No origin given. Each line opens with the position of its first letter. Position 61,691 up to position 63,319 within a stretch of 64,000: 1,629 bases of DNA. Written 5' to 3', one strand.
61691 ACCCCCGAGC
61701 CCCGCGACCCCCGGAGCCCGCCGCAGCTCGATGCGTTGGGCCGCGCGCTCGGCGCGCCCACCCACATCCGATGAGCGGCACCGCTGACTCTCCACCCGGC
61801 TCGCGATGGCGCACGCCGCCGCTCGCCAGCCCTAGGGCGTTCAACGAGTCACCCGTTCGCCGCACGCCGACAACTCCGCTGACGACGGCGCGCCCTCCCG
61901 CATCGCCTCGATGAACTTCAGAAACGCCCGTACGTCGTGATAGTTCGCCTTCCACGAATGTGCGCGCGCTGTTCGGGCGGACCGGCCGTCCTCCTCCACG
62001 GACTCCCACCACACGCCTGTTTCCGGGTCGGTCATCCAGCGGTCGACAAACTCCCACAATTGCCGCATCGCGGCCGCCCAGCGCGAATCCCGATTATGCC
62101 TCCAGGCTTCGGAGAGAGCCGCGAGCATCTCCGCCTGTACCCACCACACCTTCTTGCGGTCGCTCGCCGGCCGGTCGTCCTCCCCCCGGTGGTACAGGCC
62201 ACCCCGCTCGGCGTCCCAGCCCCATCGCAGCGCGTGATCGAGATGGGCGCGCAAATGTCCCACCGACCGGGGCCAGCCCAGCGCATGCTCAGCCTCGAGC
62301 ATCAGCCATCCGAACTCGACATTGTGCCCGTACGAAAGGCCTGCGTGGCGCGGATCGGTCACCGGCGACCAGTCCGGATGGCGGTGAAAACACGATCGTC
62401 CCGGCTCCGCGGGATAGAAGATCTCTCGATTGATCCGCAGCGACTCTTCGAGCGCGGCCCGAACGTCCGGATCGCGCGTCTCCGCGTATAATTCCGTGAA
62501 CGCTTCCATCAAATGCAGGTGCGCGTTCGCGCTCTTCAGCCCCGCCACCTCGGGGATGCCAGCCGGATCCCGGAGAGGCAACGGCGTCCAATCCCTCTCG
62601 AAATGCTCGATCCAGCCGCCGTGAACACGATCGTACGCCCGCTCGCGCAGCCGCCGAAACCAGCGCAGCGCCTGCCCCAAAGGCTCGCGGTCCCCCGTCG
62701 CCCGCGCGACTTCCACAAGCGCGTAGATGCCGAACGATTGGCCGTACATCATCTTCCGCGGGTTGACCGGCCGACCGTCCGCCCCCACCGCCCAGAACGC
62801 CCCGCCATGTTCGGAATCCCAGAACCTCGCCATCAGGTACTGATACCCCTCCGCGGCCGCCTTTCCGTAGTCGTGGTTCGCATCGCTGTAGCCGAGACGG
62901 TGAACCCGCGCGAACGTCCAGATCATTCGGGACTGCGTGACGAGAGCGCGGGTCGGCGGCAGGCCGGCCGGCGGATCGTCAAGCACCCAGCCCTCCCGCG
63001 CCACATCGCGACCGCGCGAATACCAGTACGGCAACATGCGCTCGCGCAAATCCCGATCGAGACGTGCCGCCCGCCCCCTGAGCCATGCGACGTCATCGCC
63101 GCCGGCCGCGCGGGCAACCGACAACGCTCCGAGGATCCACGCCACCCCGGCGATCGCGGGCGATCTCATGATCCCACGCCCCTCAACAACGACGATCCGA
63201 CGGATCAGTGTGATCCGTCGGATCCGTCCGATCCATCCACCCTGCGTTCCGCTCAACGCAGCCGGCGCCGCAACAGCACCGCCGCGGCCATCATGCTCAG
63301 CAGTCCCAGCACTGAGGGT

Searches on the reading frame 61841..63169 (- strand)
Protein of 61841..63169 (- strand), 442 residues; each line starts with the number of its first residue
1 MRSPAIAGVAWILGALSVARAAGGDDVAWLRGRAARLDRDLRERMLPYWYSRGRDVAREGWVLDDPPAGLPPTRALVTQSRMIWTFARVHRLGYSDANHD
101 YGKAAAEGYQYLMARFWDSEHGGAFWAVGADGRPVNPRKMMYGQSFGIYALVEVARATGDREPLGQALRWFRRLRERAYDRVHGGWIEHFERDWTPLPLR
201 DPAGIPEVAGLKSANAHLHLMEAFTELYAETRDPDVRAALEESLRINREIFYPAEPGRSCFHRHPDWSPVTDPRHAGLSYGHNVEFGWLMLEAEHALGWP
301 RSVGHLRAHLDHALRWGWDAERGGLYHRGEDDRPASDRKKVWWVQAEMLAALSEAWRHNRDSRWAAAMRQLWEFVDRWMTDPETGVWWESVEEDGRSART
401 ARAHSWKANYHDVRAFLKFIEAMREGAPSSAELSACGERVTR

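Call 55: find_encoding_contigs(protein=window:61841-63169:-, flank=10000, max_places=2)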
Protein window:61841-63169:- (442 aa): 1 contig read that carries it; 1 place shown.
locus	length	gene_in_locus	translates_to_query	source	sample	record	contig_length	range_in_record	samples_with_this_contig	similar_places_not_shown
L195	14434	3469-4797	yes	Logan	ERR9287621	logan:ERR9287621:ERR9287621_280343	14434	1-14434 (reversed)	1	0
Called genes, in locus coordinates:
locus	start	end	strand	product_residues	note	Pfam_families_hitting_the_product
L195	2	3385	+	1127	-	?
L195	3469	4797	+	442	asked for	PF07221:GlcNAc_2-epim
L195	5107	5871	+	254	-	-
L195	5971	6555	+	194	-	PF01025:GrpE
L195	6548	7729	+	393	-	PF00226:DnaJ, PF01556:DnaJ_C, PF00684:DnaJ_CXXCXGXG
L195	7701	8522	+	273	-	PF20260:PUA_4 (weak), PF04452:Methyltrans_RNA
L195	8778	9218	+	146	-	PF02082:Rrf2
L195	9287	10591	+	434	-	PF01053:Cys_Met_Meta_PP, PF01041:DegT_DnrJ_EryC1, PF00266:Aminotran_5 (weak)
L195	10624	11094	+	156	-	PF02566:OsmC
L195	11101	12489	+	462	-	PF00291:PALP, PF00571:CBS (faint)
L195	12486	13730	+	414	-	PF01053:Cys_Met_Meta_PP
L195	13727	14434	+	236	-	?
